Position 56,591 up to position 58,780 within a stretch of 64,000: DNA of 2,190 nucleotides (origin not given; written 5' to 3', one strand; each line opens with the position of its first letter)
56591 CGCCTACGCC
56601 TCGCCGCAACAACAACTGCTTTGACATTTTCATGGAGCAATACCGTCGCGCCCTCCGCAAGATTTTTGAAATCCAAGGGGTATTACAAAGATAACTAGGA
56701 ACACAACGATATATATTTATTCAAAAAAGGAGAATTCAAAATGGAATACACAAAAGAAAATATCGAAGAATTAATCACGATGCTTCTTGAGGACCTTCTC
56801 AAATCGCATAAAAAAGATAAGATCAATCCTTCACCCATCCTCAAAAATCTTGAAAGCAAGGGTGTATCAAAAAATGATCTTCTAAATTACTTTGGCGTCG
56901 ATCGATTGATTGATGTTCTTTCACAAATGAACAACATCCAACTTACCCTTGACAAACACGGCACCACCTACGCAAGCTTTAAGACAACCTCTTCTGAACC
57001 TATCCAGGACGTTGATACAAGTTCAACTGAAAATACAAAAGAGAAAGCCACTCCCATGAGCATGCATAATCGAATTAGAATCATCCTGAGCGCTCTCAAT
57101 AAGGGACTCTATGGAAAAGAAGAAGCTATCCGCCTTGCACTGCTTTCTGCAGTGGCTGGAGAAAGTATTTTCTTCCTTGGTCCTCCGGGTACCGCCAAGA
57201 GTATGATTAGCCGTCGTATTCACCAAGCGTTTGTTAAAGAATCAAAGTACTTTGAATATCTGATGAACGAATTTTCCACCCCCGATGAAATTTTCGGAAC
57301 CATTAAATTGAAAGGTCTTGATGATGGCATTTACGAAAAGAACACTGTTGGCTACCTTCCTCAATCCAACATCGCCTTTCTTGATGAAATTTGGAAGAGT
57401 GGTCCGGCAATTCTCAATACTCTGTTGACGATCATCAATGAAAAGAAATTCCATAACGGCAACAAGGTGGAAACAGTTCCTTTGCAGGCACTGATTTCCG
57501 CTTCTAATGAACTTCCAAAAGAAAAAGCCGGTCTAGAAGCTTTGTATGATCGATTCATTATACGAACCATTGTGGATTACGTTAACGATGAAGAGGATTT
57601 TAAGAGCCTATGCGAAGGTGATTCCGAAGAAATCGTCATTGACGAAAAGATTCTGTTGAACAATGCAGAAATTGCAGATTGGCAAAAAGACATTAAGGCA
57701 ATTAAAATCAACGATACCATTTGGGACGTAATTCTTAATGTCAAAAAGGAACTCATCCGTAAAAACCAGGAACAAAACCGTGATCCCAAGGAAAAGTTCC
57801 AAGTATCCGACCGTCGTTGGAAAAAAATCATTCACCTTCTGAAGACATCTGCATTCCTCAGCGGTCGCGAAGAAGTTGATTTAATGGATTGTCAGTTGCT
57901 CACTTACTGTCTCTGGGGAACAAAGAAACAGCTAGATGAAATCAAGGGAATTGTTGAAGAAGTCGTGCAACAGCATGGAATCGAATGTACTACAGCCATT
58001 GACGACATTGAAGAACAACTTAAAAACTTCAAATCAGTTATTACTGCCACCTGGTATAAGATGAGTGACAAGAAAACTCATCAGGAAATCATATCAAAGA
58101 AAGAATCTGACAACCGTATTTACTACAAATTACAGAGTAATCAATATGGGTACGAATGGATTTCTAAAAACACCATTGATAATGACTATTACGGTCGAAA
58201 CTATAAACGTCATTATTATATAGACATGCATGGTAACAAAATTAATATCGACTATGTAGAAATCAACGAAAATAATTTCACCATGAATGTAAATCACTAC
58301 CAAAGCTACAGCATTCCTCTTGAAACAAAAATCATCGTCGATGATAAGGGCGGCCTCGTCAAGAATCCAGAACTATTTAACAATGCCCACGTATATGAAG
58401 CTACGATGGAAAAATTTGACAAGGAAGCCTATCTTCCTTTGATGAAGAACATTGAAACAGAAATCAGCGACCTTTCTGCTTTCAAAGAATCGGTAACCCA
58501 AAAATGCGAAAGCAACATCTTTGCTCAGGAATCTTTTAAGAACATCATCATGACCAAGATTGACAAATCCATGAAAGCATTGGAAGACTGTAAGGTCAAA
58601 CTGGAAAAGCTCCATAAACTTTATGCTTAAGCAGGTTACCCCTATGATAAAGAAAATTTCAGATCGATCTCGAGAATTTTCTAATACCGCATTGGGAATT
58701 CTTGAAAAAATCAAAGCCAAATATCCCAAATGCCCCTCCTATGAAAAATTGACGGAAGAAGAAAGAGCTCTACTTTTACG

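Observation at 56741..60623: RavA/ViaA-type MoxR AAA+ / vWA gene pair with non-canonical extra modules in an AT-rich accessory patch: best candidate for an undescribed conflict/defence system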

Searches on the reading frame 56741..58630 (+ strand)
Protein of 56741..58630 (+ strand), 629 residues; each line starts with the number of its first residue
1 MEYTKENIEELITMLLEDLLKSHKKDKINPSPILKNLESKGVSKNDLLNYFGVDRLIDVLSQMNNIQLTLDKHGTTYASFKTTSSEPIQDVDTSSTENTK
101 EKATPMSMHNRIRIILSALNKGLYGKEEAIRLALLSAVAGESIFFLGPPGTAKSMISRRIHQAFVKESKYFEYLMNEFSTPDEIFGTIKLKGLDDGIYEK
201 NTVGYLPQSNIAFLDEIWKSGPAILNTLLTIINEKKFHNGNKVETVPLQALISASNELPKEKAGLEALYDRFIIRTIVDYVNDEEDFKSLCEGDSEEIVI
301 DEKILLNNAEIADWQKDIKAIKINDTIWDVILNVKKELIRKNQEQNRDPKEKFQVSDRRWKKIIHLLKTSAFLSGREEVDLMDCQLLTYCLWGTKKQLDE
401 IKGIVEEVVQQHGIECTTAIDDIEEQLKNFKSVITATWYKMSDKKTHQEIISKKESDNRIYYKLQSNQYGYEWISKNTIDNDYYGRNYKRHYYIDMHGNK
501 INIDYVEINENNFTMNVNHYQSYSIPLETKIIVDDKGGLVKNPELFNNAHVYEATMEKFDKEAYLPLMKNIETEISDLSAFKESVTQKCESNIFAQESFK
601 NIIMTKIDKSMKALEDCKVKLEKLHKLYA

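Call 3: search_protein_families(library=pfam, proteins=[window:56741-58630:+], max_evalue=0.01)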
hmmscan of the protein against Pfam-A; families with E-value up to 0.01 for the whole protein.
window:56741-58630:+ (629 aa): 7 families
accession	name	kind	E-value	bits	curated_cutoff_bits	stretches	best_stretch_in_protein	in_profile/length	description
PF20030.5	bpMoxR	-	2.3e-53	180.8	27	1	111-293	2-181/205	MoxR domain in the MoxR-vWA-beta-propeller ternary systems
PF07728.20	AAA_5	-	1.6e-23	83.7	22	1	143-272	2-139/139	AAA domain (dynein-related subfamily)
PF17868.7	AAA_lid_8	-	6.5e-21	74.4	22.8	1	327-405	2-72/72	AAA lid domain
PF00158.32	Sigma54_activat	-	1.3e-05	25.4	20.2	1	137-262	19-148/168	Sigma-54 interaction domain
PF01078.27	Mg_chelatase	-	0.00015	21.6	20.3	1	124-164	6-46/207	Magnesium chelatase, subunit ChlI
PF17959.7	EF-hand_14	-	0.0056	17.4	23.7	0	15-69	4-51/90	EF-hand domain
PF07724.20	AAA_2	-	0.008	16.7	27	0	142-239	5-106/166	AAA domain (Cdc48 subfamily)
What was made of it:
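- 56741..58630 (+): RavA-like MoxR AAA+ ATPase gene (629 aa). Pfam hits: bpMoxR 2e-53, AAA_5, AAA_lid_8 (call 3).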

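Call 4: search_protein_families(library=padloc, proteins=[window:56741-58630:+], max_evalue=0.01)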
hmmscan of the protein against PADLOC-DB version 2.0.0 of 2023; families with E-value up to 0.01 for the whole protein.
window:56741-58630:+ (629 aa): 0 families

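Call 6: search_protein_families(library=ncbifam, proteins=[window:56741-58630:+], max_evalue=0.01)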
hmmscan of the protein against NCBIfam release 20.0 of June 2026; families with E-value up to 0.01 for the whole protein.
window:56741-58630:+ (629 aa): 3 families
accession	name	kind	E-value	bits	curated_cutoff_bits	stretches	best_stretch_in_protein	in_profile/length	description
NF010054.0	PRK13531.1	equivalog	1.1e-102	344.7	681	1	104-425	3-318/498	ATPase RavA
TIGR00368.1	TIGR00368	hypoth_equivalog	4.9e-05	22.1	362.4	1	108-161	180-232/499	YifB family Mg chelatase-like AAA ATPase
NF051870.1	NAssimRespRegNtrX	equivalog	0.0058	15.6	600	1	138-271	160-297/452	nitrogen assimilation response regulator NtrX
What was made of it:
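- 56741..58630 (+): The NCBIfam RavA model scores 344.7 bits, below its 681-bit cutoff (call 6).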

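Call 7: search_solved_structures(query=window:56741-58630:+, max_evalue=0.001, show_alignments=2)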
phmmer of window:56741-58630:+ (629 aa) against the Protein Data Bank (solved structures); distinct sequences matched with E-value up to 0.001: 4.
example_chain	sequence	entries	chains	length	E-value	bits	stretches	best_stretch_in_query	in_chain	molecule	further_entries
3nbx_X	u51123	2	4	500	2.1e-79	270.8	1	104-412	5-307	ATPase ravA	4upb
6q7l_V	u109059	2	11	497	2.4e-79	270.6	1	105-412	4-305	ATPase RavA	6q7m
6q7l_U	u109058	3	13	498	2.4e-79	270.6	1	105-412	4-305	ATPase RavA | RavA | RavA + Mg-ADP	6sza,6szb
2r44_A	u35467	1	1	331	2.6e-05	26.1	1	106-333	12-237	Uncharacterized protein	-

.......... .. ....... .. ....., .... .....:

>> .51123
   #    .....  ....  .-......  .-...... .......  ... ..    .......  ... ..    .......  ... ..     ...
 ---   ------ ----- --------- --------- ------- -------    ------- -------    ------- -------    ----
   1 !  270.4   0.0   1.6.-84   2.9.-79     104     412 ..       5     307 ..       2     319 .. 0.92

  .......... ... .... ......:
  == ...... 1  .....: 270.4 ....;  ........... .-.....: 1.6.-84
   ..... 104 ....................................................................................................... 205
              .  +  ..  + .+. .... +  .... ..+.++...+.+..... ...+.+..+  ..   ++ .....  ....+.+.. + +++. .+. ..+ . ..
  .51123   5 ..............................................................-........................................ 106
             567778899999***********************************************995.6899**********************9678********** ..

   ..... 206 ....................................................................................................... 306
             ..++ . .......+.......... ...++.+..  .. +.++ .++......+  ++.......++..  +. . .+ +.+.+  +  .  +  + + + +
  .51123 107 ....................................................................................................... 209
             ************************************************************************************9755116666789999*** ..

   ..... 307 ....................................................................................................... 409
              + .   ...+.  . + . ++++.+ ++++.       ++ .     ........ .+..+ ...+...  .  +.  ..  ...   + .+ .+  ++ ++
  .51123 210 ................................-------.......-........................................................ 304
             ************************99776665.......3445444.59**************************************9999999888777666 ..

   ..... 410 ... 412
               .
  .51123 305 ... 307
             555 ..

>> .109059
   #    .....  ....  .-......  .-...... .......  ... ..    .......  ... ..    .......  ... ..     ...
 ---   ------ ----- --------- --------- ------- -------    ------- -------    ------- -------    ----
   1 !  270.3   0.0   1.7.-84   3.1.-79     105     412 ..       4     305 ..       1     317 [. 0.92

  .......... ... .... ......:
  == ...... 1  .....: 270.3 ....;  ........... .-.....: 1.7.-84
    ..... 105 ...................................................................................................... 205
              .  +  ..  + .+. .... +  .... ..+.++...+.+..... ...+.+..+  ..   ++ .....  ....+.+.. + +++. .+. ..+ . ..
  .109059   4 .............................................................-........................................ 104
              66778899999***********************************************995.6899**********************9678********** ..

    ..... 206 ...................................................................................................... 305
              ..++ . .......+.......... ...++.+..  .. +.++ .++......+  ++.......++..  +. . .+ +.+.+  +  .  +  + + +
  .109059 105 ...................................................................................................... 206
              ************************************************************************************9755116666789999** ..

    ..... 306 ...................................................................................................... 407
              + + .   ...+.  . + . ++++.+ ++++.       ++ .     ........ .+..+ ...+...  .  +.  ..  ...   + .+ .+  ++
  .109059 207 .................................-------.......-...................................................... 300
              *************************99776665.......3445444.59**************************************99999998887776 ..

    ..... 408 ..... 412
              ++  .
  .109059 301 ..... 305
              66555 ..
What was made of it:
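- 56741..58630 (+): PDB RavA 3nbx gives 2e-79 (call 7).
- Checked: RavA similarity is strong: PDB 3nbx E=2e-79 over residues 104-412 (call 7), and the NCBIfam RavA model gives 1e-102 (call 6). The ATPase has about 104 extra N-terminal residues (calls 6, 7).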

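Call 9: find_homologous_proteins(query=window:56741-58630:+, max_evalue=0.00001)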
Query window:56741-58630:+ (629 aa): 8000 proteins with E <= 0.00001 among 8000 candidates; the best 120 are listed.
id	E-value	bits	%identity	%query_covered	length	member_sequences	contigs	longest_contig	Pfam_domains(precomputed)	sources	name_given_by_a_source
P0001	0.0e+0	1400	100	100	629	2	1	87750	PF20030.6,PF17868.8,PF00158.33,PF07728.21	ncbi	-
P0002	0.0e+0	1338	95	100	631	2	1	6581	PF20030.6,PF17868.8,PF00158.33,PF07728.21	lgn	-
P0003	7.5e-210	717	54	100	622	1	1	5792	PF20030.6,PF17868.8,PF00158.33,PF07728.21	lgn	-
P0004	6.1e-209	714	54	100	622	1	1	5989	PF20030.6,PF17868.8,PF00158.33,PF07728.21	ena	-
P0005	5.5e-208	710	54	100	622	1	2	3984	PF20030.6,PF17868.8,PF00158.33,PF07728.21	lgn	-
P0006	6.7e-208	710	54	100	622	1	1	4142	PF20030.6,PF17868.8,PF00158.33,PF07728.21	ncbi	-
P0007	1.2e-207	709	55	100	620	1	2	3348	PF20030.6,PF17868.8,PF00158.33,PF07728.21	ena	-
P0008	5.3e-207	707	54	100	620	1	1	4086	PF20030.6,PF17868.8,PF00158.33,PF07728.21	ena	-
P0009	7.7e-207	707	54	100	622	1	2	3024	PF20030.6,PF17868.8,PF00158.33,PF07728.21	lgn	-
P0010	8.1e-207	707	54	100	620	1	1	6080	PF20030.6,PF17868.8,PF00158.33,PF07728.21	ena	-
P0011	1.2e-206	706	54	100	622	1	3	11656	PF20030.6,PF17868.8,PF00158.33,PF07728.21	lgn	-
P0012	1.1e-205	703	54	100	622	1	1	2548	PF20030.6,PF17868.8,PF00158.33,PF07728.21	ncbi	-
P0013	4.5e-205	701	53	100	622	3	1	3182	PF20030.6,PF17868.8,PF00158.33,PF07728.21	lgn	-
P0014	9.6e-205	700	55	100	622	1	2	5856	PF20030.6,PF17868.8,PF00158.33,PF07728.21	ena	-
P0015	2.6e-203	695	54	100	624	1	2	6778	PF20030.6,PF17868.8,PF00158.33,PF07728.21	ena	-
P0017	2.6e-202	692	54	100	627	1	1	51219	PF20030.6,PF17868.8,PF00158.33,PF07728.21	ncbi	-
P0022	2.1e-200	685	60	83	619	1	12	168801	PF20030.6,PF17868.8,PF00158.33,PF07728.21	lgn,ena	-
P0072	6.6e-181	621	47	100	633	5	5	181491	PF20030.6,PF17868.8,PF07728.21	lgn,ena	-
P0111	1.9e-133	464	40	100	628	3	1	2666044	PF20030.6,PF17868.8,PF07728.21,PF01078.28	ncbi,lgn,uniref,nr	ncbi:AAA family ATPase [Treponema denticola]|uniref:AAA family ATPase n=1 Tax=Treponema denticola Ta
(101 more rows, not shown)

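Call 15: find_related_loci(query=A1, collection=genome_contigs, flank=10000)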
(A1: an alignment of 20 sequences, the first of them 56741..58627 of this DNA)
Query A1 (629 aa) in genome_contigs; peptide patterns used: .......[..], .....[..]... (x = any residue, [..] = any of these).
600 stretches matched a pattern (row limit reached: there are more); 591 encode a relative of the query (tblastn E <= 1e-3); the best 80 are kept; 80 distinct loci.
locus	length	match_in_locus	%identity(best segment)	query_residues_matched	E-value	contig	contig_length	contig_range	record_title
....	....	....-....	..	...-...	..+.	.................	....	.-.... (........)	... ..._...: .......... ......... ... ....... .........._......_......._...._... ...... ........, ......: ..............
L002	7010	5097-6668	45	106-628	1e-144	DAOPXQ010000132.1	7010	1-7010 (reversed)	MAG TPA_asm: Treponemataceae bacterium isolate AMR_MDS_1336 NODE_13114_length_7010_cov_4.928109, whole genome shotgun se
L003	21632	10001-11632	43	107-629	6e-130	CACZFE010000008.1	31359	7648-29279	MAG: uncultured Spirochaetales bacterium isolate RUG12558 genome assembly, contig: RUG12558_asm_8, whole genome shotgun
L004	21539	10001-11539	45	111-625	1e-127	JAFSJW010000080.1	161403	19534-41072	MAG: Treponema sp. isolate RGIG3209 Goat_Reticulum-2__c410909, whole genome shotgun sequence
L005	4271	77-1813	42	48-628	7e-130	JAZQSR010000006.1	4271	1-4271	MAG: Treponema sp. isolate T1900045202_TC20190198.MAGScoT_cleanbin_000009 SGB_5325_k141_1924508, whole genome shotgun se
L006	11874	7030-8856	39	1-628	7e-125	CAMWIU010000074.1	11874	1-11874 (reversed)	MAG TPA_asm: uncultured Treponema sp. isolate SRR14411283_bin.3_metawrap_v1.3_MAG genome assembly, contig: NODE.879_leng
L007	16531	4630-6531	38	1-628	9e-124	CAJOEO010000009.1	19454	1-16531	uncultured Treponema sp. isolate Red_deer_2_mag_142 genome assembly, contig: scaffold_2131, whole genome shotgun sequenc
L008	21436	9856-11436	40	106-628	7e-123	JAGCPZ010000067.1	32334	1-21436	MAG: Fibrobacter sp. isolate RGIG10017 Yak_Reticulum-5__c780142, whole genome shotgun sequence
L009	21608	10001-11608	42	109-628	4e-118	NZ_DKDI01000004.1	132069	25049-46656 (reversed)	MAG: Treponema sp. UBA6852 UBA6852_contig_274, whole genome shotgun sequence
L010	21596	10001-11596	41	102-628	4e-117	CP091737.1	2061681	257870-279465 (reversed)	MAG: Treponema sp. isolate nC27_bin.160.fa chromosome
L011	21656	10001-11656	41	102-628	3e-117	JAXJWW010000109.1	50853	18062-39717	MAG: Treponemataceae bacterium isolate DOME_MAG_6731 6731_C0417_k141_459895, whole genome shotgun sequence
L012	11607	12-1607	41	99-628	4e-116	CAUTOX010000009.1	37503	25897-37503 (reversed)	MAG TPA_asm: uncultured Treponema sp. isolate ERR10228860_bin.31_MetaWRAP_v1.3_MAG genome assembly, contig: ERZ21659623.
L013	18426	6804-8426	39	109-628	4e-114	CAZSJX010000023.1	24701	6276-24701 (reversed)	MAG TPA_asm: uncultured Treponema sp. isolate binchicken_co370_244 genome assembly, contig: NODE_2222_length_24701_cov_1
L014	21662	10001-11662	43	1-628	1e-113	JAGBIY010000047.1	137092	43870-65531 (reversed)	MAG: Treponema sp. isolate RGIG9161 Water_deer_Reticulum-3__c165776, whole genome shotgun sequence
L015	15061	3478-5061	37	106-629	9e-106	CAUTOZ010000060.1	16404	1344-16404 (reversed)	MAG TPA_asm: uncultured Treponema sp. isolate ERR10228855_bin.13_MetaWRAP_v1.3_MAG genome assembly, contig: ERZ21659581.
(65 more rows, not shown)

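Call 17: find_encoding_contigs(protein=P0001, flank=10000, max_places=3)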
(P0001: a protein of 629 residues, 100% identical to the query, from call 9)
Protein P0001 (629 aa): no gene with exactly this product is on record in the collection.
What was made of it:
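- Tried and rejected: The exact-sequence look-up of the window's own ATPase returned no contig (call 17).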

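Call 18: find_encoding_contigs(protein=P0111, flank=10000, max_places=3)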
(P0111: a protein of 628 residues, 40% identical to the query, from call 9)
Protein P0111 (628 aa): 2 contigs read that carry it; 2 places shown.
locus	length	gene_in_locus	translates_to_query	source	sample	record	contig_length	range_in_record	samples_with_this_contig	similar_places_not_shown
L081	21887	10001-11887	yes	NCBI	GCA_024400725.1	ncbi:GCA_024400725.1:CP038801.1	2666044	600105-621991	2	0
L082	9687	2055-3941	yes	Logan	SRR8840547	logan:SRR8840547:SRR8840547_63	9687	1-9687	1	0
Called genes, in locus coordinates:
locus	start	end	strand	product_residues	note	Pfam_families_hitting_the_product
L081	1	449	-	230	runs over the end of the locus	-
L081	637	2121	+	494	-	PF25160:LdpA_Fe-S-bd (weak), PF00037:Fer4 (weak), PF12797:Fer4_2 (weak), PF12837:Fer4_6 (weak), PF12838:Fer4_7, PF13187:Fer4_9 (weak), PF00037:Fer4, PF02906:Fe_hyd_lg_C, +3 more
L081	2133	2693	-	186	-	PF04260:DUF436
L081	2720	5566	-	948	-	PF02700:PurS, PF18072:FGAR-AT_linker, PF00586:AIRS, PF02769:AIRS_C, PF00586:AIRS, PF02769:AIRS_C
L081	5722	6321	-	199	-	-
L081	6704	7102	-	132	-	PF15919:HicB_lk_antitox, PF15970:HicB-like_2 (weak), PF01381:HTH_3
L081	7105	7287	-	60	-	PF07927:HicA_toxin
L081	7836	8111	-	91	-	-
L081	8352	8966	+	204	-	-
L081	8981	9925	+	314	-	-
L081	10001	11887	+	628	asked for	PF01078:Mg_chelatase (faint), PF20030:bpMoxR, PF07728:AAA_5, PF17868:AAA_lid_8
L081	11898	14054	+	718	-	PF05762:VWA_CoxE, PF13519:VWA_2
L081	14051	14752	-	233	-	PF08713:DNA_alkylation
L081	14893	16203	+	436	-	PF01547:SBP_bac_1, PF13416:SBP_bac_8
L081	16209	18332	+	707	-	PF02743:dCache_1, PF00672:HAMP, PF00015:MCPsignal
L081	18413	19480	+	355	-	PF03448:MgtE_N (faint), PF14842:FliG_N, PF14841:FliG_M, PF01706:FliG_C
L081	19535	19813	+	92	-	PF24849:DUF7724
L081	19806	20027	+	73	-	PF24848:DUF7723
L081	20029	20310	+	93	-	-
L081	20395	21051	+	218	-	PF13428:TPR_14 (faint), PF13424:TPR_12 (faint), PF13429:TPR_15 (faint), PF13432:TPR_16 (faint), PF00515:TPR_1 (faint), PF07719:TPR_2 (faint), PF13414:TPR_11 (faint), PF14559:TPR_19 (faint), +4 more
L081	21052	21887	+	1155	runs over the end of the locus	PF17757:UvrB_inter, PF02559:CarD_TRCF_RID, PF04851:ResIII (weak), PF00270:DEAD, PF00271:Helicase_C, PF03461:TRCF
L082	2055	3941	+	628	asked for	PF01078:Mg_chelatase (faint), PF20030:bpMoxR, PF07728:AAA_5, PF17868:AAA_lid_8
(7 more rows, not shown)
